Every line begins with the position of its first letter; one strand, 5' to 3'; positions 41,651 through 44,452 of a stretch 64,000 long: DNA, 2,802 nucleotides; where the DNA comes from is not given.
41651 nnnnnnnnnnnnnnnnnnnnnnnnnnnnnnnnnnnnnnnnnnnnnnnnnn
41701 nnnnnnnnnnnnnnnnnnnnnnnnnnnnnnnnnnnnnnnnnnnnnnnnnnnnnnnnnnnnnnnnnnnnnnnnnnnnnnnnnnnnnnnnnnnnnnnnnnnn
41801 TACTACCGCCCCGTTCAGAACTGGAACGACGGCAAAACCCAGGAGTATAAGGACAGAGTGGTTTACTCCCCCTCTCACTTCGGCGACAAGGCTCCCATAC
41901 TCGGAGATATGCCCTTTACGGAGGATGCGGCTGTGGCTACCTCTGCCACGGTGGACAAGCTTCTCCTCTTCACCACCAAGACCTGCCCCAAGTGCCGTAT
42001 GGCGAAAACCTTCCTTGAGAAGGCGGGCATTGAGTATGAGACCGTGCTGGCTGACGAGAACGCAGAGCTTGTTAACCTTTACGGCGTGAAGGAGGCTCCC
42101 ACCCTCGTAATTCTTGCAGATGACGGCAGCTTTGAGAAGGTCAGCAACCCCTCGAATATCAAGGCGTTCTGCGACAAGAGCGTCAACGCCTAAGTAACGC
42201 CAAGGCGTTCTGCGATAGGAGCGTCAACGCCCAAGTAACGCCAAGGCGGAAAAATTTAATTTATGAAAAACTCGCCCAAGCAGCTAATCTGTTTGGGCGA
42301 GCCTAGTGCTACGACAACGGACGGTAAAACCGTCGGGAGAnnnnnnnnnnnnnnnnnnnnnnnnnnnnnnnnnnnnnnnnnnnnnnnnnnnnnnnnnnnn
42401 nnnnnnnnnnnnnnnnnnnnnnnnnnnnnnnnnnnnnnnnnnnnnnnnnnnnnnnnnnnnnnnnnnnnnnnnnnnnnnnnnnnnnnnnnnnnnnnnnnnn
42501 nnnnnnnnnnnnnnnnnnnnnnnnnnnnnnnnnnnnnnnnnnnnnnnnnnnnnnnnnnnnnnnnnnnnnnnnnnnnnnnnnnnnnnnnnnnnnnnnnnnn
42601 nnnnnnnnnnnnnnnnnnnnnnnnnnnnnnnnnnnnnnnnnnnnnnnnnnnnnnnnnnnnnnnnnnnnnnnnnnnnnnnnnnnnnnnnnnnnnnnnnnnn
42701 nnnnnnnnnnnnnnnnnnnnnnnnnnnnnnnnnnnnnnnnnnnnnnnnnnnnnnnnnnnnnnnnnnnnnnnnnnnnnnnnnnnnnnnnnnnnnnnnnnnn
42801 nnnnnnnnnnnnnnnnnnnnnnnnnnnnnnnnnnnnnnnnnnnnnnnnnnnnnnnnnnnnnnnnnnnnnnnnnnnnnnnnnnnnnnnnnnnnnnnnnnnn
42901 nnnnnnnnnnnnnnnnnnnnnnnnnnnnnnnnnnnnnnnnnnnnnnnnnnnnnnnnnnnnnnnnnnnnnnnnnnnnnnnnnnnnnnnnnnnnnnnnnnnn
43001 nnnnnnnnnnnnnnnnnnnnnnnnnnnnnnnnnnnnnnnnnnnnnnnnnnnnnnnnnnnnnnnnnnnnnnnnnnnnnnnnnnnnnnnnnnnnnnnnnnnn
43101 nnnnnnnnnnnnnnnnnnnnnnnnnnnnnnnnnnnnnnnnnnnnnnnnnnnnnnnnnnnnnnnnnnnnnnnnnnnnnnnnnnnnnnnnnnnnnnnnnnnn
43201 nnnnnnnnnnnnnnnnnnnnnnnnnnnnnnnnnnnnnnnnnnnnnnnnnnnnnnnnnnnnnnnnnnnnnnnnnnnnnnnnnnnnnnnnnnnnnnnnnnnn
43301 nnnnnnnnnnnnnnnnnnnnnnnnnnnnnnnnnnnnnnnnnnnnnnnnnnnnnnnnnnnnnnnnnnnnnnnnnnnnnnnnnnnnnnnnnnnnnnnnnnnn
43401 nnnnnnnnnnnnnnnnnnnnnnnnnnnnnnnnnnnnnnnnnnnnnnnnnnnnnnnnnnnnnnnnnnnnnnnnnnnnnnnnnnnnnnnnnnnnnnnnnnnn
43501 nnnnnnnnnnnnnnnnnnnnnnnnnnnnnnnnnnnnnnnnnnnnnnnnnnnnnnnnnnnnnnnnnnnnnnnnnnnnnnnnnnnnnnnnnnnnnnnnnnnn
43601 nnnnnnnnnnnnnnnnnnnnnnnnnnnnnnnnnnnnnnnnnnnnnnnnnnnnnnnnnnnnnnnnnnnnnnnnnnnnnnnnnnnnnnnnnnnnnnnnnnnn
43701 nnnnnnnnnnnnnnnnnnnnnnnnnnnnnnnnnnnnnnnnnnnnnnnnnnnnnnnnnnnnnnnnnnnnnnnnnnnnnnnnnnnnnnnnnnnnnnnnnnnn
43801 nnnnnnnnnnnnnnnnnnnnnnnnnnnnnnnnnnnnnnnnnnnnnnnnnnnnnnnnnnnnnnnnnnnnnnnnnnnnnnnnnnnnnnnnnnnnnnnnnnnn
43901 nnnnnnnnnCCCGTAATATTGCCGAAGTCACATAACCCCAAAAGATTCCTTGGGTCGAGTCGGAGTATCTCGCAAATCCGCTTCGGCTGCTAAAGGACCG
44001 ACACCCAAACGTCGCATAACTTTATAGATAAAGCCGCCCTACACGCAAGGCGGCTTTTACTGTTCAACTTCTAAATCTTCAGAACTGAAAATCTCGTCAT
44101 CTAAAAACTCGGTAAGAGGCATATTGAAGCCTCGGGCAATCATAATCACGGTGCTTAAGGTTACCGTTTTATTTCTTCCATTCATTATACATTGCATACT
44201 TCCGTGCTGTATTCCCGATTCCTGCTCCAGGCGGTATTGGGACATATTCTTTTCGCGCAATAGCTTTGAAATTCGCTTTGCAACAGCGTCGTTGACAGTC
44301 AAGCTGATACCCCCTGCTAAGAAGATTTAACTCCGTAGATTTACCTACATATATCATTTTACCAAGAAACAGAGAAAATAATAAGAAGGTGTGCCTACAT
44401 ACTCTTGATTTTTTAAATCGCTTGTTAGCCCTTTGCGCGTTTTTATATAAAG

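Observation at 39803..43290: Class III RNR with a tethered thioredoxin-fold domain and an adjacent TrxB-like gene that lacks the NADPH motif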

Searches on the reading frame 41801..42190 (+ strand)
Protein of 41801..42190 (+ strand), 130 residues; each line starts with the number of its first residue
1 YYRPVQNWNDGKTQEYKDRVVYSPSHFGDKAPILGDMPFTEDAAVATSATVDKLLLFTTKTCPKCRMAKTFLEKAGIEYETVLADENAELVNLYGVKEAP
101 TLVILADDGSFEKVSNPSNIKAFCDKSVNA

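Call 4: search_protein_families(library=ncbifam, proteins=[window:41801-42190:+], max_evalue=0.01)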
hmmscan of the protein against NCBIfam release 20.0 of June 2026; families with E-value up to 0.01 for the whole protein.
window:41801-42190:+ (130 aa): 16 families
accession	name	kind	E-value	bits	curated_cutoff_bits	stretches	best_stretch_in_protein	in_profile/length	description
TIGR02196.1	GlrX_YruB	hypoth_equivalog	2.4e-07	31.1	88.55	1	56-104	4-56/74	glutaredoxin-like protein, YruB-family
TIGR02194.1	GlrX_NrdH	subfamily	1.6e-06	28.3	85.75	1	56-108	3-56/72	glutaredoxin-like protein NrdH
TIGR02200.1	GlrX_actino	hypoth_equivalog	4.2e-06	27.1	89.5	1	56-111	4-62/77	mycoredoxin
TIGR02190.1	GlrX-dom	hypoth_equivalog_domain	6.5e-06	26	99.3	1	49-96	5-52/79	glutaredoxin-family domain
NF009210.0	PRK12559.1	equivalog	1.3e-05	25.2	159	1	55-129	3-70/131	transcriptional regulator SpxA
TIGR02181.1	GRX_bact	equivalog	1.7e-05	24.9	90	1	56-90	3-37/80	glutaredoxin 3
NF045501.1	HUGP_GUXX-star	exception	5.1e-05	22.9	325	1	46-91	159-204/236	HUGP/GUXX-star fusion selenoprotein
TIGR00411.1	redox_disulf_1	equivalog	5.9e-05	23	92.75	1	54-105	3-60/82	MJ0307 family thioredoxin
NF007923.0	PRK10638.1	equivalog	0.00018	21.5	129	1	55-89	5-39/83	glutaredoxin 3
TIGR02187.2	PDO_seleno_TRX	equivalog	0.00042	19.7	185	1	53-107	131-190/209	protein disulfide oxidoreductase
NF041212.1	Uxx_star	subfamily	0.0006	20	66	1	55-88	2-35/70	Uxx-star family glutaredoxin-like (seleno)protein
TIGR01068.1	thioredoxin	equivalog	0.0024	18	96.8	1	54-113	18-83/101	thioredoxin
NF007657.0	PRK10329.1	equivalog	0.0037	17.3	131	1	54-109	3-59/81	glutaredoxin-like protein NrdH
NF006358.0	PRK08579.1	equivalog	0.0038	15.5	585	1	1-23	601-623/624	anaerobic ribonucleoside triphosphate reductase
TIGR02487.1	NrdD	equivalog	0.0084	14.7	326.35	0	1-20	560-579/581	anaerobic ribonucleoside-triphosphate reductase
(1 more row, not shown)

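Call 15: find_homologous_proteins(query=window:41870-42190:+, max_evalue=0.001)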
Query window:41870-42190:+ (107 aa): 55 proteins with E <= 0.001 among 55 candidates.
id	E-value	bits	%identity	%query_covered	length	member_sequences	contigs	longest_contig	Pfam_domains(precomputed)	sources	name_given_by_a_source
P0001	6.5e-63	227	99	100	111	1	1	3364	PF00462.31,PF00085.27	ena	-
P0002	6.9e-50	186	78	100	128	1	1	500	PF00462.31,PF00085.27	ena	-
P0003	4.9e-44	167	75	97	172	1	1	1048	PF00462.31,PF13597.12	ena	-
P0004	5.8e-41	157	69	100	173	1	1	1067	PF00462.31,PF13597.12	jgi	jgi:ribonucleoside-triphosphate reductase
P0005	6.1e-31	125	58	95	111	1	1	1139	PF00462.31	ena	-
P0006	7.1e-30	121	57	100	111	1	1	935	PF00462.31,PF00085.27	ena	-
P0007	6.4e-28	115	63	84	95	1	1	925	PF00462.31,PF00085.27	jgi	jgi:ribonucleoside-triphosphate reductase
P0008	2.3e-27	113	64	75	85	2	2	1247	PF00462.31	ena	-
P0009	3.4e-27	113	54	95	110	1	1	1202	PF00462.31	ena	-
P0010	1.7e-26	110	66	73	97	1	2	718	PF00462.31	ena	-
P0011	3.9e-26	109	66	72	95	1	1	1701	PF00462.31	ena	-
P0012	4.1e-26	109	70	71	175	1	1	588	PF00462.31,PF13597.12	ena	-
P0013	1.3e-25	108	68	69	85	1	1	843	PF00462.31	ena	-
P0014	7.4e-25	105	67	67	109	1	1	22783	PF00462.31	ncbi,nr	ncbi:MAG: ribonucleoside triphosphate reductase, partial [Clostridia bacterium]|nr:ribonucleoside tr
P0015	2.2e-24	104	57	86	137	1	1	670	PF00462.31,PF13597.12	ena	-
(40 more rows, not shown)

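Call 23: search_protein_representatives(protein=window:41870-42190:+)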
Query: 107 residues. Proteins with E-value up to 0.001 (for the whole library): 671; up to 1e-10: 184; up to 1e-30: 1. The best 150 are listed.
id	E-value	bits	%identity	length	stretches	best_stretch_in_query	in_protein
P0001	2.1e-63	227.2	99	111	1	1-107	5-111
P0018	1.5e-24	102.6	60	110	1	22-103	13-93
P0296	7.7e-21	90.7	55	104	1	21-103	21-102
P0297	1.2e-20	90.0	47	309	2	26-80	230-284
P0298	1.8e-20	89.5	51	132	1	23-103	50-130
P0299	2.8e-20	88.9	50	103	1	13-102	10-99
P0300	3.2e-20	88.7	48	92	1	18-103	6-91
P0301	6.7e-19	84.4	51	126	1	25-103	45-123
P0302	6.8e-19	84.4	48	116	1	11-102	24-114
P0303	3.4e-18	82.2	58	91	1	29-103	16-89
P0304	1.0e-17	80.6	53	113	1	22-103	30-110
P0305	1.4e-17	80.2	54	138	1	25-101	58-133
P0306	3.2e-17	79.0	54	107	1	29-103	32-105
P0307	1.2e-16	77.2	58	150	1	30-103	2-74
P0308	1.4e-16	77.0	45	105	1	12-102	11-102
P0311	4.6e-16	75.3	49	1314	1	17-102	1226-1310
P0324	3.6e-15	72.5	51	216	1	30-103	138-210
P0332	1.1e-14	70.9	45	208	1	16-102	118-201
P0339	2.0e-14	70.1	49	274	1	28-103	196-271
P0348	4.5e-14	68.9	49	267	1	19-103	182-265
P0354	6.2e-14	68.5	50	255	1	29-101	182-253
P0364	1.4e-13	67.4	49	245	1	22-101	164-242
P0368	2.0e-13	66.8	49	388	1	26-104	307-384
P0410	3.8e-12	62.8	49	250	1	30-100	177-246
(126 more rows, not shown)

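Call 24: search_protein_families(library=pfam, proteins=[P0297, P0311, P0324, P0332, P0339, P0348, P0354, P0364, P0368, P0410], max_evalue=0.001)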
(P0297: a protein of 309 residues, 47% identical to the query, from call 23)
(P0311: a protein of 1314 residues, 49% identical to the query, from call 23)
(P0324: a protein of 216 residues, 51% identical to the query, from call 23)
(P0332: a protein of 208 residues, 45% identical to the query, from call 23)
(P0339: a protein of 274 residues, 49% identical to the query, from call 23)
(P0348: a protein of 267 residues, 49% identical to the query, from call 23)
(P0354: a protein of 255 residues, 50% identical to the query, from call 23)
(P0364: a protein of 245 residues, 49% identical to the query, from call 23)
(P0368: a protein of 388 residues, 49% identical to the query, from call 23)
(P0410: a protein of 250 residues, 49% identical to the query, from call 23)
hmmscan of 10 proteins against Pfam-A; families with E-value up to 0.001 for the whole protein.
P0297 (309 aa): 7 families
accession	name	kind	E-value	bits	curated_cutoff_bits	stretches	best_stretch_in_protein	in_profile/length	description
PF00462.30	Glutaredoxin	-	1.3e-14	54.6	22.9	2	66-117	2-57/60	Glutaredoxin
PF13417.12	GST_N_3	-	4.5e-08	33.8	22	0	69-120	3-57/75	Glutathione S-transferase, N-terminal domain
PF13098.12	Thioredoxin_2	-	8.6e-07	29.7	27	0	65-81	9-25/104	Thioredoxin-like domain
PF13409.12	GST_N_2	-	3e-06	28.2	25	0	72-131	1-67/70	Glutathione S-transferase, N-terminal domain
PF13462.12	Thioredoxin_4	-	6.4e-06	26.9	23.2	0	94-132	124-164/165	Thioredoxin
PF13192.12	Thioredoxin_3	-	7.9e-06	26.3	24.8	0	70-126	7-66/76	Thioredoxin domain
PF10371.14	EKR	-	0.00011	22.3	27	0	138-156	33-52/55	Domain of unknown function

P0311 (1314 aa): 6 families
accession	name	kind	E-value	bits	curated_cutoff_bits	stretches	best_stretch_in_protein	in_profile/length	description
PF13597.11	NRDD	-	2.2e-165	551.9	26.2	3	423-696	153-420/562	Anaerobic ribonucleoside-triphosphate reductase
PF03477.21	ATP-cone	-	2.7e-20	73.1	25.8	1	3-92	2-87/88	ATP cone domain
PF14890.11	Intein_splicing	-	6.7e-16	58.9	35.8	1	713-1044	11-155/155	Intein splicing domain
PF13392.12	HNH_3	-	2.3e-08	34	24.8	1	836-877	4-45/46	HNH endonuclease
PF07460.16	NUMOD3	-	2.2e-05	24.7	20.4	1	893-913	17-37/37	NUMOD3 motif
PF00462.30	Glutaredoxin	-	3e-05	24.6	22.9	1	1241-1290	2-55/60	Glutaredoxin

P0324 (216 aa): 5 families
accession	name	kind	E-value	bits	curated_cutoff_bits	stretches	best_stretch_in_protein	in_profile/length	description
PF13038.11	DUF3899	-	8.5e-07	29.7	23.4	1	38-102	1-62/88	Domain of unknown function (DUF3899)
PF00462.30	Glutaredoxin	-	4.5e-06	27.2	22.9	1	141-190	3-56/60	Glutaredoxin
PF00085.26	Thioredoxin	-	1.3e-05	25.6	23.5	1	140-206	23-96/103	Thioredoxin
PF13098.12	Thioredoxin_2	-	0.00017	22.3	27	0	159-208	60-101/104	Thioredoxin-like domain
PF13192.12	Thioredoxin_3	-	0.0002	21.8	24.8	1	144-200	7-63/76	Thioredoxin domain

P0332 (208 aa): 5 families
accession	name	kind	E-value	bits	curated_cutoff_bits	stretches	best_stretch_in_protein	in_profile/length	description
PF13707.11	RloB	-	1.1e-23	84.9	31.5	1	2-122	2-132/195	RloB-like protein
PF00462.30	Glutaredoxin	-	4e-06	27.4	22.9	1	132-182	2-56/60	Glutaredoxin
PF00085.26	Thioredoxin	-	9e-06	26.1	23.5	1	122-198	13-96/103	Thioredoxin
PF13192.12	Thioredoxin_3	-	0.00011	22.6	24.8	1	136-192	7-63/76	Thioredoxin domain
PF13098.12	Thioredoxin_2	-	0.00025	21.8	27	0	131-195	9-96/104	Thioredoxin-like domain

P0339 (274 aa): 2 families
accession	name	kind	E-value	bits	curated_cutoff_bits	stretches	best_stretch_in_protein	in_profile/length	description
PF00462.30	Glutaredoxin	-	5.8e-06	26.9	22.9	1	201-239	3-41/60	Glutaredoxin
PF00085.26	Thioredoxin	-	6.8e-06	26.5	23.5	1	202-265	25-94/103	Thioredoxin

P0348 (267 aa): 4 families
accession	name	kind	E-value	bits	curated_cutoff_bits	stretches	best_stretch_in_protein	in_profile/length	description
PF13597.11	NRDD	-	6.3e-14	52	26.2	1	98-144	515-562/562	Anaerobic ribonucleoside-triphosphate reductase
PF00462.30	Glutaredoxin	-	9.6e-05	23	22.9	1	195-244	2-55/60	Glutaredoxin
PF00085.26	Thioredoxin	-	0.00028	21.3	23.5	1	189-254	15-88/103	Thioredoxin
PF00301.25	Rubredoxin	-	0.00052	20.4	23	0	178-210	13-45/47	Rubredoxin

P0354 (255 aa): 13 families
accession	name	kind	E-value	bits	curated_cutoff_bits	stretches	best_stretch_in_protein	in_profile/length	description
PF07992.20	Pyr_redox_2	-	6.3e-25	88.6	26.1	1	2-179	1-180/291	Pyridine nucleotide-disulphide oxidoreductase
PF13738.12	Pyr_redox_3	-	7.1e-16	58.7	30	2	78-170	103-195/305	Pyridine nucleotide-disulphide oxidoreductase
PF01266.30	DAO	-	4.6e-12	46.6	27.9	1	3-37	1-37/353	FAD dependent oxidoreductase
PF12831.13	FAD_oxidored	-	6.8e-10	39.2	27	1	3-41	1-40/416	FAD dependent oxidoreductase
PF00890.30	FAD_binding_2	-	1.7e-09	37.9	20.4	1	3-42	1-41/414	FAD binding domain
PF00070.33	Pyr_redox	-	5.9e-08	33.6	22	0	142-180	2-38/82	Pyridine nucleotide-disulphide oxidoreductase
PF03486.20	HI0933_like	-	8.3e-08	32.4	50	1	3-36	2-36/244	HI0933-like protein Rossmann domain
PF13450.12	NAD_binding_8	-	2.1e-07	31.5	21.9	1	6-40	1-36/68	NAD(P)-binding Rossmann-like domain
PF01134.28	GIDA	-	1.4e-05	24.8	22.1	1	3-31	1-29/391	Glucose inhibited division protein A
PF00462.30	Glutaredoxin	-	3.2e-05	24.5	22.9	1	186-234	3-55/60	Glutaredoxin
PF01946.23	Thi4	-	3.2e-05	23.7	26.2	1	3-37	19-55/235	Thi4 family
PF01494.25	FAD_binding_3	-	0.00012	21.9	22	1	2-32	2-32/349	FAD binding domain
PF05834.18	Lycopene_cycl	-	0.00026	20.6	23.4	0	3-30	1-30/380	Lycopene cyclase protein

P0364 (245 aa): 5 families
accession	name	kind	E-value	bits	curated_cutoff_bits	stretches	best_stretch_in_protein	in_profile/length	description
PF13597.11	NRDD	-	1.4e-48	166.4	26.2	1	3-143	429-562/562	Anaerobic ribonucleoside-triphosphate reductase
PF00462.30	Glutaredoxin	-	1.8e-07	31.7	22.9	1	174-222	2-54/60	Glutaredoxin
PF13192.12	Thioredoxin_3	-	3.5e-06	27.4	24.8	1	178-223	7-55/76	Thioredoxin domain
PF13417.12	GST_N_3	-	7.8e-06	26.6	22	1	175-244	1-69/75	Glutathione S-transferase, N-terminal domain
PF00085.26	Thioredoxin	-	0.00012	22.5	23.5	1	176-229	25-84/103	Thioredoxin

P0368 (388 aa): 5 families
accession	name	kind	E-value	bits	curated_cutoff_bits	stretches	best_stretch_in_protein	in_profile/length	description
PF13597.11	NRDD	-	5.6e-91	306.3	26.2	1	1-272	286-562/562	Anaerobic ribonucleoside-triphosphate reductase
PF00462.30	Glutaredoxin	-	5.8e-08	33.3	22.9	1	314-362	3-55/60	Glutaredoxin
PF13192.12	Thioredoxin_3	-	7.7e-06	26.3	24.8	1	317-362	7-55/76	Thioredoxin domain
PF00085.26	Thioredoxin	-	0.00016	22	23.5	1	314-372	24-89/103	Thioredoxin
PF13417.12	GST_N_3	-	0.00071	20.3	22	0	314-384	1-70/75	Glutathione S-transferase, N-terminal domain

P0410 (250 aa): 4 families
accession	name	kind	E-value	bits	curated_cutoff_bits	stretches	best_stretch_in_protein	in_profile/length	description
PF13597.11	NRDD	-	1.1e-25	90.7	26.2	1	2-75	489-562/562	Anaerobic ribonucleoside-triphosphate reductase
PF00462.30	Glutaredoxin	-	6.8e-07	29.8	22.9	1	178-231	1-57/60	Glutaredoxin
PF13098.12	Thioredoxin_2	-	5.5e-06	27.1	27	0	171-240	2-94/104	Thioredoxin-like domain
PF00085.26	Thioredoxin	-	1.4e-05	25.5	23.5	1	169-241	13-92/103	Thioredoxin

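Call 43: predict_structure(alignment_id=A2)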
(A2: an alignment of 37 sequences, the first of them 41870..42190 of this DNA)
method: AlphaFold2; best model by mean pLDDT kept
length: 107 residues; sequences in the alignment: 37
mean_pLDDT: 75.4   pTM: 0.57
mean pLDDT of the five models: 75.4, 75.2, 72.5, 71.5, 71.1
residues with pLDDT >= 90: 3; 70-90: 74; 50-70: 17; < 50: 13
segments of 3 or more residues with pLDDT < 50: 18-26
pLDDT, mean of each block of 10 residues (from residue 1): 52 51 54 86 87 86 86 84 85 84 72
secondary structure, 60 per line:
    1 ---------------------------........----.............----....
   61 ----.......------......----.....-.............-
elements in order: E28-35 H40-52 E57-60 H65-71 E78-83 E88-92 H94-106

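Call 46: fold_search(model_id=the predicted structure, library=pdb)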
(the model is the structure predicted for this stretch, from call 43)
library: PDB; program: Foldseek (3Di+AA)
matches with E <= 10: 1507; with E <= 0.001: 127
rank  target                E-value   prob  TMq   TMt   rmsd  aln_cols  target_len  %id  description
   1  1v98_B                8.5e-05  1.00  0.57  0.68   3.3        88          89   23  Crystal Structure Analysis of Thioredoxin from Thermus thermophilus (released 2005-02-01)
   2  1v98_A                9.1e-05  1.00  0.52  0.58   3.7        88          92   20  Crystal Structure Analysis of Thioredoxin from Thermus thermophilus (released 2005-02-01)
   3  6kil                  1.2e-04  1.00  0.61  0.58   3.8        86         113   29  N21Q mutant thioredoxin from Halobacterium salinarum NRC-1 (released 2020-01-15)
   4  7vql                  1.2e-04  1.00  0.57  0.54   3.9        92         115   25  de novo designed based on 1r26 (released 2022-06-08)
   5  2j23_B                1.2e-04  1.00  0.55  0.53   4.0        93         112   22  Cross-reactivity and crystal structure of Malassezia sympodialis Thioredoxin (Mala s 13), a member of a new pan-allerg (released 2006-11-22)
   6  9wzm                  1.3e-04  1.00  0.57  0.52   6.0        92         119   23  Crystal structure of rice protein disulfide isomerase-like protein OsPDIL2-3 a0 domain (released 2026-04-08)
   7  7asw                  1.4e-04  1.00  0.53  0.51   5.7        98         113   19  Crystal structure of chloroplastic thioredoxin z defines a novel type-specific target recognition (released 2021-05-19)
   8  6zmu_A                1.5e-04  1.00  0.57  0.57   4.0        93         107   24  Crystal structure of the germline-specific thioredoxin protein Deadhead (Thioredoxin-1) from Drospohila melanogaster,  (released 2020-10-21)
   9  3d6i_A                1.8e-04  1.00  0.51  0.50   5.5        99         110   25  Structure of the Thioredoxin-like Domain of Yeast Glutaredoxin 3 (released 2008-09-02)
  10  8gdy_B                1.8e-04  1.00  0.49  0.45   6.4        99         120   22  Crystal structure of the human PDI first domain with 9 mutations (released 2024-01-24)
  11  1uvz_C                2.0e-04  1.00  0.56  0.56   5.9        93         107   22  structure of human thioredoxin 2 (released 2005-06-16)
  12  2o85                  2.0e-04  1.00  0.54  0.56   7.6        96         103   24  S. Aureus thioredoxin P31T mutant (released 2007-07-24)
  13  2vlv_B                2.1e-04  1.00  0.59  0.57   4.0        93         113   19  Crystal structure of barley thioredoxin h isoform 2 in partially radiation-reduced state (released 2008-04-29)
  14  4o32_A                2.1e-04  1.00  0.55  0.64   3.0        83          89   24  Structure of a malarial protein (released 2014-12-24)
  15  2o7k                  2.1e-04  1.00  0.55  0.56   7.6        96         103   24  S. aureus thioredoxin (released 2007-07-24)
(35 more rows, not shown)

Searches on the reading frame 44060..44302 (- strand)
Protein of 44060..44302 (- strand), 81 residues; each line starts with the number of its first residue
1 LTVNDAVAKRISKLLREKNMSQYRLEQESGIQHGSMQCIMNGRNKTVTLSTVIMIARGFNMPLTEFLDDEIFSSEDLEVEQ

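Call 84: search_protein_families(library=pfam, proteins=[window:44060-44302:-], max_evalue=0.00001)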
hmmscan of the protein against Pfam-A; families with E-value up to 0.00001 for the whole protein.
window:44060-44302:- (81 aa): 1 family
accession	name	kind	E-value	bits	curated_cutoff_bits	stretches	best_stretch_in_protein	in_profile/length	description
PF13443.12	HTH_26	-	1.2e-09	38.7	22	1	10-69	1-60/63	Cro/C1-type HTH DNA-binding domain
